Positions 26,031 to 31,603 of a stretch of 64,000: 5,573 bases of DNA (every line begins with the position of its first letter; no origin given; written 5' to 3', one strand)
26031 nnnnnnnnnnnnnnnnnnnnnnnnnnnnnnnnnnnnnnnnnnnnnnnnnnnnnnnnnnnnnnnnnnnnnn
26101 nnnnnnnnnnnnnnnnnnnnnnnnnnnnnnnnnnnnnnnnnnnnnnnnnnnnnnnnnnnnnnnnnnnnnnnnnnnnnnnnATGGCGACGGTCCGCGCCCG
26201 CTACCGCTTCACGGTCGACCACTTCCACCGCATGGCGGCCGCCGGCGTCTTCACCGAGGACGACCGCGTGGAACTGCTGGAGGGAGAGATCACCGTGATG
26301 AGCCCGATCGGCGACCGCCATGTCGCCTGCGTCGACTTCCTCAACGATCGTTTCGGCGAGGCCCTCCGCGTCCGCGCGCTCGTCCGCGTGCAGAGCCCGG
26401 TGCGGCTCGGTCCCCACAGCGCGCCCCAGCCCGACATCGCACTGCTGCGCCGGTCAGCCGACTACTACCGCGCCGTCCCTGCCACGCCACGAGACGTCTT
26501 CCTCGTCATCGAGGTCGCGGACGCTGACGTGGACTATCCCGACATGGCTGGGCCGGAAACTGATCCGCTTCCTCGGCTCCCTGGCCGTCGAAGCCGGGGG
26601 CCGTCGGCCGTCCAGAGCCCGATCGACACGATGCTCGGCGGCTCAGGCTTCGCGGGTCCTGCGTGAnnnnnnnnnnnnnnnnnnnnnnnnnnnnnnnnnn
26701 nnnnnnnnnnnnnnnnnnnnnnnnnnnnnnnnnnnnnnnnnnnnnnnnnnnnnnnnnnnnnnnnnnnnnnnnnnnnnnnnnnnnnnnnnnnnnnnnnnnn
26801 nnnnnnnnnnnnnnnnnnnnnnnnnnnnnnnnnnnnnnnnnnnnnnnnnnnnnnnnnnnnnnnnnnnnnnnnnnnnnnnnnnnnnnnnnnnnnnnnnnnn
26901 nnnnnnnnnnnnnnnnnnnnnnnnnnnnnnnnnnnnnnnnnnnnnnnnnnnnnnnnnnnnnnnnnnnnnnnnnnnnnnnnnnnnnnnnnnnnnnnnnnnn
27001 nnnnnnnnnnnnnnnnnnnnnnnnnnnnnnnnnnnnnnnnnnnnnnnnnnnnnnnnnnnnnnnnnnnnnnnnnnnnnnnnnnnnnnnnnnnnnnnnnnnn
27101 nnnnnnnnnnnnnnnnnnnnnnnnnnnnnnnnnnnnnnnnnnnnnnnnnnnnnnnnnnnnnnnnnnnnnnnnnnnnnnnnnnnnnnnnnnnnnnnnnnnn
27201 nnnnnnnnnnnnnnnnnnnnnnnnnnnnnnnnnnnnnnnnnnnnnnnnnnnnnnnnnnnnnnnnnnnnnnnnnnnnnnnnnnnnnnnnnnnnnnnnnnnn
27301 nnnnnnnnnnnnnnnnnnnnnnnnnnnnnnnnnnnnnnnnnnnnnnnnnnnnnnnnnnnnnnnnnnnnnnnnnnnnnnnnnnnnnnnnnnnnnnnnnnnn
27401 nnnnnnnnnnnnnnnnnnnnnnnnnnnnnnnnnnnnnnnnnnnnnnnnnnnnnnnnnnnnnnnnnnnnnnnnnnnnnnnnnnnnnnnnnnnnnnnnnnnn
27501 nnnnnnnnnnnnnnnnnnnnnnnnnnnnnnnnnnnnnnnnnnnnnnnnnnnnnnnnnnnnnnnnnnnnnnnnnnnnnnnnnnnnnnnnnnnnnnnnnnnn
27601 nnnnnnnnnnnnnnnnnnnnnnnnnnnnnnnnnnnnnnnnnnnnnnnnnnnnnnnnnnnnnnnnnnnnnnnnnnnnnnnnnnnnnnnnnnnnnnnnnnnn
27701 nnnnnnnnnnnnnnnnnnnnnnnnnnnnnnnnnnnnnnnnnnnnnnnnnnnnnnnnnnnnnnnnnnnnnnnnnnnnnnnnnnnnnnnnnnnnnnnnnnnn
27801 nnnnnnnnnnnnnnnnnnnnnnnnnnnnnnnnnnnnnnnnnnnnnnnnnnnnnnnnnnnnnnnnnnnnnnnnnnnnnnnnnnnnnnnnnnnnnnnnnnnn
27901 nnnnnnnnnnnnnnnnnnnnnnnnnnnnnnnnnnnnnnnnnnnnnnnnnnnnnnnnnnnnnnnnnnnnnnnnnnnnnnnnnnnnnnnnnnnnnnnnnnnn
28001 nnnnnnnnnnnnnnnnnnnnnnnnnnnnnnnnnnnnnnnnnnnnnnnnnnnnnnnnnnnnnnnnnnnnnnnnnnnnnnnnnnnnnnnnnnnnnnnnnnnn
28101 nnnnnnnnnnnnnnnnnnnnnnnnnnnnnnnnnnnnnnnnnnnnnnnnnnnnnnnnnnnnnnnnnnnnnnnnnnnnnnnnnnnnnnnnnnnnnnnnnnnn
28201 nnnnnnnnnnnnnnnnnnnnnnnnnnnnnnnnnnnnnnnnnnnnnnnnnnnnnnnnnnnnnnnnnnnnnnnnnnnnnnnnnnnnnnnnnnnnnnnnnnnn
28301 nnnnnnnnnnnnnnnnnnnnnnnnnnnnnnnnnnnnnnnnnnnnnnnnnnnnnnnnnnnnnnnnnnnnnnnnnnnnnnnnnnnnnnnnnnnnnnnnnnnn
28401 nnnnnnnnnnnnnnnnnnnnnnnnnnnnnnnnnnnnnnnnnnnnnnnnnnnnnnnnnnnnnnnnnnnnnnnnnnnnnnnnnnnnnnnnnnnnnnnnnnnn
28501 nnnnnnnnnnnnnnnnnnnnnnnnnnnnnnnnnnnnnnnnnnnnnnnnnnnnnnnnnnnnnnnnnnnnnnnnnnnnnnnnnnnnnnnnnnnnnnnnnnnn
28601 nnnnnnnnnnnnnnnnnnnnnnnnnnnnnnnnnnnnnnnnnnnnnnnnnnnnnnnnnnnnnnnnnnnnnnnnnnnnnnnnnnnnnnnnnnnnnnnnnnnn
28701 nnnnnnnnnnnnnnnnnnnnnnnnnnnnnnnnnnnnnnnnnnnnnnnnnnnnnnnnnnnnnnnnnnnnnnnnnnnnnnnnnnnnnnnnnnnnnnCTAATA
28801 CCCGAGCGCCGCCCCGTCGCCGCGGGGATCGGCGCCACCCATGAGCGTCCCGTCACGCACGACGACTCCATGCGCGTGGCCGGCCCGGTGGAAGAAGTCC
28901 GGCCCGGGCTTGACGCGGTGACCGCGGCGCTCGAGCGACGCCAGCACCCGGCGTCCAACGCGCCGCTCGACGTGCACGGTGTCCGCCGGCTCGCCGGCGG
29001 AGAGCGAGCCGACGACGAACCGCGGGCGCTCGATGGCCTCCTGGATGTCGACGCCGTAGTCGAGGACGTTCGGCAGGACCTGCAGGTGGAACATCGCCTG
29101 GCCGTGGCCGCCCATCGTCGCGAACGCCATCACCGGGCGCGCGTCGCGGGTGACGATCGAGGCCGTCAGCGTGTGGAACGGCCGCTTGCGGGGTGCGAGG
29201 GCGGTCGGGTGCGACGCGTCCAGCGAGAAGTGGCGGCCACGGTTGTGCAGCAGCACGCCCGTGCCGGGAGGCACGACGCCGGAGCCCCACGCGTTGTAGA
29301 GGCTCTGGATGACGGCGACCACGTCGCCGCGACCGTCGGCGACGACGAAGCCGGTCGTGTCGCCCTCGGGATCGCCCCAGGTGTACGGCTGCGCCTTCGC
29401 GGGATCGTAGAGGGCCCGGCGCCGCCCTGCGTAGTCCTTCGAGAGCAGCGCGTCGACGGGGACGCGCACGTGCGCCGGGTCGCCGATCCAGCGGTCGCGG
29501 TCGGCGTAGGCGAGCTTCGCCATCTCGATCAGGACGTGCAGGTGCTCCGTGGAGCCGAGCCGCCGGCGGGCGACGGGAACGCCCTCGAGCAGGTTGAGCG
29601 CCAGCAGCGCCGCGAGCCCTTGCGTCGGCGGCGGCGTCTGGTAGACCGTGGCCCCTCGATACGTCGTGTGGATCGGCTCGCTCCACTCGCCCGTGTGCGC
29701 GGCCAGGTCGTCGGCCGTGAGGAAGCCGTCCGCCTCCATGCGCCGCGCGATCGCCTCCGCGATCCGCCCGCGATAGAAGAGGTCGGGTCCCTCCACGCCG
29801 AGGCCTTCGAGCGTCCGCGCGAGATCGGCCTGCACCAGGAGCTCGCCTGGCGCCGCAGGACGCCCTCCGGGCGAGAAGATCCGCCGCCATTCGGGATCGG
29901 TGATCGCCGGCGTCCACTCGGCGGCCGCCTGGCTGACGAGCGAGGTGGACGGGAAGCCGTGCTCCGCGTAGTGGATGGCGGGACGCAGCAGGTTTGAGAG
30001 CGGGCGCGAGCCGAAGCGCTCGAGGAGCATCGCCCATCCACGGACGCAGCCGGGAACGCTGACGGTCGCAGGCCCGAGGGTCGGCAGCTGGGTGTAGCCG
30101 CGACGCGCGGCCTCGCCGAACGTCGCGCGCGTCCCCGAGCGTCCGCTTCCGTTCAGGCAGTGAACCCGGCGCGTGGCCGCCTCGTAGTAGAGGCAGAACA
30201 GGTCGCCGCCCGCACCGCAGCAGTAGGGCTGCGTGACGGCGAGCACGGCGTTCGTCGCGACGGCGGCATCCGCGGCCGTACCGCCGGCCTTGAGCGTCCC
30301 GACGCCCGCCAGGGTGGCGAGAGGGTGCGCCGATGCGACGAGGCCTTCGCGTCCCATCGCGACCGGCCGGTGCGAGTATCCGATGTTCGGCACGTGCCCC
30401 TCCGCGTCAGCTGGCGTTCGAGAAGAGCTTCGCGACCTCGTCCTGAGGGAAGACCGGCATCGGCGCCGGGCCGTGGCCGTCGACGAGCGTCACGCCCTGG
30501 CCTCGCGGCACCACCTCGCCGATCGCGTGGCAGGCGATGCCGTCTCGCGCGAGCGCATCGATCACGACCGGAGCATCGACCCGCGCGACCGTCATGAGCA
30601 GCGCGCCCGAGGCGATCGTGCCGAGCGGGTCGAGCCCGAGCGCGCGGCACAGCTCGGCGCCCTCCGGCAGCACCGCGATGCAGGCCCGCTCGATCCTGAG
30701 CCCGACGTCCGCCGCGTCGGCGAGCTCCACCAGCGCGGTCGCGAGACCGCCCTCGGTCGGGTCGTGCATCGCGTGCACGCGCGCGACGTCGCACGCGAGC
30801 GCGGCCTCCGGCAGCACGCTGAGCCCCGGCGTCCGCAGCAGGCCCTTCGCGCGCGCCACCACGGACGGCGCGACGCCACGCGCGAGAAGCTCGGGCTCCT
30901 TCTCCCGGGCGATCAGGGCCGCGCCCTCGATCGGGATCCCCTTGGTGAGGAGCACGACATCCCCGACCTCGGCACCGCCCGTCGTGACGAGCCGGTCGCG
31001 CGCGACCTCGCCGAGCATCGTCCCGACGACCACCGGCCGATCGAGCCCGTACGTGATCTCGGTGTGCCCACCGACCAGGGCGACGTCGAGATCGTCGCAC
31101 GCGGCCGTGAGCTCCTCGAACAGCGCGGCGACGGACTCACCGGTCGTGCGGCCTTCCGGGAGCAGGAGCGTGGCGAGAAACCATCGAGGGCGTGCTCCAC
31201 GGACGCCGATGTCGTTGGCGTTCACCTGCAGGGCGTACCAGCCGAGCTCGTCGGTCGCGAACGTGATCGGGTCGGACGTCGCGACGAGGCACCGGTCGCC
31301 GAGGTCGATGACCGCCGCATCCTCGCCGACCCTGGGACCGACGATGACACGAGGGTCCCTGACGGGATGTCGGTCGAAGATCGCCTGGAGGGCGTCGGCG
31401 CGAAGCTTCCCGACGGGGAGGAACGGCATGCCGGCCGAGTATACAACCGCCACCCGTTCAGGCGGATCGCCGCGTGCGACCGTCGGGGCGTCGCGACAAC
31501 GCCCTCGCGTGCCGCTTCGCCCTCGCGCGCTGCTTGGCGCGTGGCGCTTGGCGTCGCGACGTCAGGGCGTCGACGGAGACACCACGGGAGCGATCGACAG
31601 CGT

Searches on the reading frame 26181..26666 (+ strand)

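Call 68: search_protein_families(library=pfam, proteins=[window:26181-26666:+], max_evalue=0.001)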
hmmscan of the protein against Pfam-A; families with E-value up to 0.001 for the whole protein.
window:26181-26666:+ (161 aa): 1 family
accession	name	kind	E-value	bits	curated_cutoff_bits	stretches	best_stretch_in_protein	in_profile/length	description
PF05685.18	Uma2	-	9.9e-17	61.4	27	1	13-117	2-107/172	Putative restriction endonuclease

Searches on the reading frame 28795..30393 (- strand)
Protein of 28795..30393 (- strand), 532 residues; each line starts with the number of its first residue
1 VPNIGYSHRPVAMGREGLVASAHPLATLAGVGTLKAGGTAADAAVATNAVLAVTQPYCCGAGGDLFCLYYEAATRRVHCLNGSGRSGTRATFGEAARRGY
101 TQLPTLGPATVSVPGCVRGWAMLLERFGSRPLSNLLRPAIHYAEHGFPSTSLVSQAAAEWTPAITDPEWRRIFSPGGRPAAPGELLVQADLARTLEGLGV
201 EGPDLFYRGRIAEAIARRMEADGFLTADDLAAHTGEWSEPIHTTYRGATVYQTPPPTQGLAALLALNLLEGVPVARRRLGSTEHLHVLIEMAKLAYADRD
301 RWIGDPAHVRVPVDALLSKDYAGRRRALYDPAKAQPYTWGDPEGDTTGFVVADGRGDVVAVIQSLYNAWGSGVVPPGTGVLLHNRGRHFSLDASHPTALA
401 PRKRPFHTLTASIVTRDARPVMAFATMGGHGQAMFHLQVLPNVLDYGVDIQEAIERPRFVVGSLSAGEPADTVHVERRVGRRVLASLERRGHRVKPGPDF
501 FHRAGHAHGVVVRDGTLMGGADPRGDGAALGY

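Call 67: search_protein_families(library=pfam, proteins=[window:28795-30393:-], max_evalue=0.001)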
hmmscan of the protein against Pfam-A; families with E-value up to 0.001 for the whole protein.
window:28795-30393:- (532 aa): 1 family
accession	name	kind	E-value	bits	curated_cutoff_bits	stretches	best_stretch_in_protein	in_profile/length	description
PF01019.26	G_glu_transpept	-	2.2e-135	452.8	27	1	33-527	3-512/512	Gamma-glutamyltranspeptidase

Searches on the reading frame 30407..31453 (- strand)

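Call 67: search_protein_families(library=pfam, proteins=[window:30407-31453:-], max_evalue=0.001)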
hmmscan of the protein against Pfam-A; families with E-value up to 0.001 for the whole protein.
window:30407-31453:- (348 aa): 2 families
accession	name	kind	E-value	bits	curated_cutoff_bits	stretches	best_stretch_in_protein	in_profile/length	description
PF02769.27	AIRS_C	-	4.8e-22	79.2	23.1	1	162-321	1-152/156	AIR synthase related protein, C-terminal domain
PF00586.29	AIRS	-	1.2e-19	71.2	24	1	43-150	1-112/112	AIR synthase related protein, N-terminal domain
